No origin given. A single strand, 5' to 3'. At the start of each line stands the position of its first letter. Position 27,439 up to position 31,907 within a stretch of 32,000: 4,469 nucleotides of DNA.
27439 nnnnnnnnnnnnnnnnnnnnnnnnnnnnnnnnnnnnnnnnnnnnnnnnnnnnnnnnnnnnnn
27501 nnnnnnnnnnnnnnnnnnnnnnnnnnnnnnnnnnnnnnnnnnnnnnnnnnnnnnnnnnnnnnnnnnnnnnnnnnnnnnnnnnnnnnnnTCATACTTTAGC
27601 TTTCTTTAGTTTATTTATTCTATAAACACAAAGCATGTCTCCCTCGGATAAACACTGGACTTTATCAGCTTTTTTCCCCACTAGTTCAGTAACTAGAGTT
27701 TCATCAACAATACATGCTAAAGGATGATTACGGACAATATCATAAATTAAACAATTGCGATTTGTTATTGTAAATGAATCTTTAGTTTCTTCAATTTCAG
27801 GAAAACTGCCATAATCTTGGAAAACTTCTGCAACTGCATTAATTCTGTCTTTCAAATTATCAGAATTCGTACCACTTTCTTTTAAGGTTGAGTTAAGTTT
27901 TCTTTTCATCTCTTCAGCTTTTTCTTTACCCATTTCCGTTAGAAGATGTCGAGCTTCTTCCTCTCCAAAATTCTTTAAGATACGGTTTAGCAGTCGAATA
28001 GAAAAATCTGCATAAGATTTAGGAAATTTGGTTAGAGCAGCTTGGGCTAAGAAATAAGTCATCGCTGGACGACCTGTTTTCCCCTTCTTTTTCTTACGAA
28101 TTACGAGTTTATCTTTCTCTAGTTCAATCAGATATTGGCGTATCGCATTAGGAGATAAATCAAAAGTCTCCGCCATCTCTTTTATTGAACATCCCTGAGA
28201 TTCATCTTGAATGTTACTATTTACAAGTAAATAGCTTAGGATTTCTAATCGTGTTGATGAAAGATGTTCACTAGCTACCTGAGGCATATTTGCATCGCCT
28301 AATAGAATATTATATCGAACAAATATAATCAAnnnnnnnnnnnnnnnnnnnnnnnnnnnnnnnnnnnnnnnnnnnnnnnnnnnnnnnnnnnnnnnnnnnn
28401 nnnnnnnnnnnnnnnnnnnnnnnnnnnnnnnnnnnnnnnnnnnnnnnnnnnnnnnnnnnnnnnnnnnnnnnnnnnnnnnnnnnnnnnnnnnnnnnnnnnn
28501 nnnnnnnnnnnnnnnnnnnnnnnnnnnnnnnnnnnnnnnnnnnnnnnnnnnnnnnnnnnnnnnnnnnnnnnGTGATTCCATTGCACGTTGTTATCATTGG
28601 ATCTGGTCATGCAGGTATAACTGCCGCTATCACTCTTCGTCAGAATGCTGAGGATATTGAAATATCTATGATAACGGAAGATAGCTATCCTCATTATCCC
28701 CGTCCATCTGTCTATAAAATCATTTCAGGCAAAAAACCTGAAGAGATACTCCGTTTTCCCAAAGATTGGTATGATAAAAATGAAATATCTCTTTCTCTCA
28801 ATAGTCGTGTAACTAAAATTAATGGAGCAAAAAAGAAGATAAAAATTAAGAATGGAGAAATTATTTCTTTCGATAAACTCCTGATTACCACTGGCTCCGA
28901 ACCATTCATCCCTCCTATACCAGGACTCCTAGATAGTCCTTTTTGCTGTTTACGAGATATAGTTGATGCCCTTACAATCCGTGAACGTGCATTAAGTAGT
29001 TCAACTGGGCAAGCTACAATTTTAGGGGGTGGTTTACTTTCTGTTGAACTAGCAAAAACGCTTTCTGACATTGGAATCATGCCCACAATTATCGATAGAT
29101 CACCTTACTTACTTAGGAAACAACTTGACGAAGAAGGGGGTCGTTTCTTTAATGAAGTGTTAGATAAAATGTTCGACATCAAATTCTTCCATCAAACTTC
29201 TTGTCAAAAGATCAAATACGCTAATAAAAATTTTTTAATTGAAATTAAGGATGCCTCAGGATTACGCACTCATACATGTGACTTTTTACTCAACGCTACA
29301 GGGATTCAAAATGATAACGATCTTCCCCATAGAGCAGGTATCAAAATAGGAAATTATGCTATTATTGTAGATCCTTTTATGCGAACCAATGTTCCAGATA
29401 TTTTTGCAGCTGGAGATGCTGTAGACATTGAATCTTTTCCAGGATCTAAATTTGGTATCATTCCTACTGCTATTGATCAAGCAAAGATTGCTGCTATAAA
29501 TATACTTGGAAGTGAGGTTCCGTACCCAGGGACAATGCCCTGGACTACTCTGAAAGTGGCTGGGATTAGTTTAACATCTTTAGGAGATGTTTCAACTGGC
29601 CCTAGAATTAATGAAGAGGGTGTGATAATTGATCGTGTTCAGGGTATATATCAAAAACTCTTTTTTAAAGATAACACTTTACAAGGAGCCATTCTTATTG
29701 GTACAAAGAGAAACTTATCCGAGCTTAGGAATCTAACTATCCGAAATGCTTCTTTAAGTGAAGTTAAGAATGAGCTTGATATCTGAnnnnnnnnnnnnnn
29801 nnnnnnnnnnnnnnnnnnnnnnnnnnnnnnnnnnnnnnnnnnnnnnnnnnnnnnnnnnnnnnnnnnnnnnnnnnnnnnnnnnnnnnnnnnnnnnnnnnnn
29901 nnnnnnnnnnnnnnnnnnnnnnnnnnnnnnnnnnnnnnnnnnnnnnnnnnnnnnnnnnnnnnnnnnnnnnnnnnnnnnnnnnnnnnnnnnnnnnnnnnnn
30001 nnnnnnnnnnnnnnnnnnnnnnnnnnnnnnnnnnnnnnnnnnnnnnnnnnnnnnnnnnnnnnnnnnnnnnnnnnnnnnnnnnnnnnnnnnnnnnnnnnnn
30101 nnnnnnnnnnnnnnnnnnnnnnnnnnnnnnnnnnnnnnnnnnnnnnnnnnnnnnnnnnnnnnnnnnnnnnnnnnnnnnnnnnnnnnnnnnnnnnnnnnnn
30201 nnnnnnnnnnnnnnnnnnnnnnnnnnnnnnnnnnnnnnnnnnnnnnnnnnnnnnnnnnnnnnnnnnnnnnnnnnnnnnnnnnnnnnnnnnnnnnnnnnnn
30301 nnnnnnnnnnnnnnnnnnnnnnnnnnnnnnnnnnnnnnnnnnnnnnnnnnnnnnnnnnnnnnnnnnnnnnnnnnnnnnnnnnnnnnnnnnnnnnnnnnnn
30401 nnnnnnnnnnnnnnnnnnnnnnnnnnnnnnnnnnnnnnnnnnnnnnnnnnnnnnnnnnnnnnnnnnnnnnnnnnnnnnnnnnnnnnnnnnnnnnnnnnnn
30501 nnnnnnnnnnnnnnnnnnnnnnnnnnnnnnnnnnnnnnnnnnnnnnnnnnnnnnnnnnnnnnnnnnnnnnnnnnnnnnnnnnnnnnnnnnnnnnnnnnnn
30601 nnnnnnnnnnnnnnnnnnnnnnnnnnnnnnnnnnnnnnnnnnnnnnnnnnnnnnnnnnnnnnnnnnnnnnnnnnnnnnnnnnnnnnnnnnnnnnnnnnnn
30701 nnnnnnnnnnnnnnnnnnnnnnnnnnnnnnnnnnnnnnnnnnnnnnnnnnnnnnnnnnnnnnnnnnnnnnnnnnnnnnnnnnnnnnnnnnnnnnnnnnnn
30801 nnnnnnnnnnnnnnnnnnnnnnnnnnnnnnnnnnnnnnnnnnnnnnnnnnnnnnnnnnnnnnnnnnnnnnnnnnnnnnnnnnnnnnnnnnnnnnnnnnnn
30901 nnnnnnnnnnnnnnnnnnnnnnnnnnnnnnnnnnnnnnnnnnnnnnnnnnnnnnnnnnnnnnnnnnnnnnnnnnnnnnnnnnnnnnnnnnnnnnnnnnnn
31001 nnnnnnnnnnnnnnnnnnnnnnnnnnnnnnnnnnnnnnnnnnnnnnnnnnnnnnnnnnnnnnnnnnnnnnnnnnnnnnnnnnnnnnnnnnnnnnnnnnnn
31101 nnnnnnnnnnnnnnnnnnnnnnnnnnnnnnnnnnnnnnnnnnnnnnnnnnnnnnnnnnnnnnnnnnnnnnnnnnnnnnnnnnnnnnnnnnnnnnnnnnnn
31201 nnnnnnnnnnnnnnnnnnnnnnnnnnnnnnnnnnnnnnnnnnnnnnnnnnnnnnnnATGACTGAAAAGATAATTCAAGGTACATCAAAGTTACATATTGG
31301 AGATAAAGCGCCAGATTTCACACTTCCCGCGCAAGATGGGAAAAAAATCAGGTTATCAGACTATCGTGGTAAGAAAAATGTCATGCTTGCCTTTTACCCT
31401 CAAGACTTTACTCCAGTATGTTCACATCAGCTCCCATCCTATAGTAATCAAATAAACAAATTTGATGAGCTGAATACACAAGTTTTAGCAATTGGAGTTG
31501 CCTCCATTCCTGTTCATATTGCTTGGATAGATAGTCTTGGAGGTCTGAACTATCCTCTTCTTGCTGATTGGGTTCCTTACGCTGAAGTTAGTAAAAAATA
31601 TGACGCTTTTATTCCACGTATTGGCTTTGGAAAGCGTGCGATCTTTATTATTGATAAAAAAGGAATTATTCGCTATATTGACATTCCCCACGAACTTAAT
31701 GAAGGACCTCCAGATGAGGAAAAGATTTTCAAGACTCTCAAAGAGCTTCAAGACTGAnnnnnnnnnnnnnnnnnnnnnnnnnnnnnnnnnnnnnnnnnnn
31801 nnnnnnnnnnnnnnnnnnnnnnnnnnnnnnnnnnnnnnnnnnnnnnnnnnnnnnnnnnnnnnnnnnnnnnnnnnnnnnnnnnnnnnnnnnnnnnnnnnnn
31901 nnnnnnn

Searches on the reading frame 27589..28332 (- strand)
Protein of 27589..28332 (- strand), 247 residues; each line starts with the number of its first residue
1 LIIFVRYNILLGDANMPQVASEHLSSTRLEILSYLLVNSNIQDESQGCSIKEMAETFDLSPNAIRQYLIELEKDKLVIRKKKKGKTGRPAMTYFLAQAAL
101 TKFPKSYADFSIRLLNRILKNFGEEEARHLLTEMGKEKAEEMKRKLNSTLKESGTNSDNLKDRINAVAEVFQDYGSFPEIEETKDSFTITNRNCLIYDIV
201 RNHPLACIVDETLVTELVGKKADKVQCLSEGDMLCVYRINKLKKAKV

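Call 25: search_protein_families(library=pfam, proteins=[window:27589-28332:-], max_evalue=0.001)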
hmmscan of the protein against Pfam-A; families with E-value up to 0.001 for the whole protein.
window:27589-28332:- (247 aa): 7 families
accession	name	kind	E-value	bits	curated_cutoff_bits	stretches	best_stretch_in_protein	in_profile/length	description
PF18546.6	MetOD1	-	1.9e-09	38.1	23.8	1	113-240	4-142/142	Methanogen output domain 1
PF12840.13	HTH_20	-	7.2e-05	23.1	27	1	25-77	3-48/51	Helix-turn-helix domain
PF02002.24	TFIIE_alpha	-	9.8e-05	22.6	22.9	0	25-102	12-83/105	TFIIE alpha subunit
PF13412.12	HTH_24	-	0.00021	21.2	21.9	0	45-77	15-47/48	Winged helix-turn-helix DNA-binding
PF02082.26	Rrf2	-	0.00058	20.5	30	0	30-88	6-62/132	Iron-dependent Transcriptional regulator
PF00392.27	GntR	-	0.00089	19.3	27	0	50-84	27-61/64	Bacterial regulatory proteins, gntR family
PF08220.18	HTH_DeoR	-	0.00099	19.3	21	0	45-79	12-46/57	DeoR-like helix-turn-helix domain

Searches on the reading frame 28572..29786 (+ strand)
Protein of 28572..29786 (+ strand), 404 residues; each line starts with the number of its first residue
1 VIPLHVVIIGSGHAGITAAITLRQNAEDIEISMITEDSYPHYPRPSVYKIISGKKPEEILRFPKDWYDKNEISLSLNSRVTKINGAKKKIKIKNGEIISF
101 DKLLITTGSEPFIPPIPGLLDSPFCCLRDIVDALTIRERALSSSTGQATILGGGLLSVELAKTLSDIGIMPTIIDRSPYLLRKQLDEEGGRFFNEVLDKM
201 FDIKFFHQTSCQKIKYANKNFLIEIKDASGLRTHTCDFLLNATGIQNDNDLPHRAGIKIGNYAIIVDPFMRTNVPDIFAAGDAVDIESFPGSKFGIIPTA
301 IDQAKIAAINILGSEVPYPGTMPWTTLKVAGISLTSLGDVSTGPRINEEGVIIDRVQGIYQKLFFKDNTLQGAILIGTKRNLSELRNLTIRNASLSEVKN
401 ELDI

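Call 25: search_protein_families(library=pfam, proteins=[window:28572-29786:+], max_evalue=0.001)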
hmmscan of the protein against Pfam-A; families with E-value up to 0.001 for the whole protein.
window:28572-29786:+ (404 aa): 5 families
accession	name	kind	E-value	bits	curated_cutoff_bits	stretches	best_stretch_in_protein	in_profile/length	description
PF07992.20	Pyr_redox_2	-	3.3e-49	168.3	26.1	1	5-304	2-291/291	Pyridine nucleotide-disulphide oxidoreductase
PF18267.7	Rubredoxin_C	-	1.1e-15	57.8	25.9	1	323-388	1-65/70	Rubredoxin NAD+ reductase C-terminal domain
PF00070.33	Pyr_redox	-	5.4e-15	56.1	22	1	149-219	3-71/82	Pyridine nucleotide-disulphide oxidoreductase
PF13738.12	Pyr_redox_3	-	3.8e-09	36.6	30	1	57-281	81-305/305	Pyridine nucleotide-disulphide oxidoreductase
PF03486.20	HI0933_like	-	4.1e-07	30.1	50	0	55-110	107-165/244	HI0933-like protein Rossmann domain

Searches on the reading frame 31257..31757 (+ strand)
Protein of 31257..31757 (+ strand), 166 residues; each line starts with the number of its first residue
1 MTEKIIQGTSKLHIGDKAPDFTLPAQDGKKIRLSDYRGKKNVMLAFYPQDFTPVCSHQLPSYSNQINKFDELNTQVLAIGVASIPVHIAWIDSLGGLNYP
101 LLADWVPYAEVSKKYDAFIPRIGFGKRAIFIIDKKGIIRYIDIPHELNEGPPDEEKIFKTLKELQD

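Call 25: search_protein_families(library=pfam, proteins=[window:31257-31757:+], max_evalue=0.001)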
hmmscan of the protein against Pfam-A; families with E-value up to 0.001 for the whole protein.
window:31257-31757:+ (166 aa): 2 families
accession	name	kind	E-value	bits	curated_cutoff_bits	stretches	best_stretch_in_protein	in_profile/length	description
PF00578.27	AhpC-TSA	-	4.6e-37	127.2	26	1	14-141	1-124/124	AhpC/TSA family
PF08534.16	Redoxin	-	8.7e-23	81.2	26.6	1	15-149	3-139/148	Redoxin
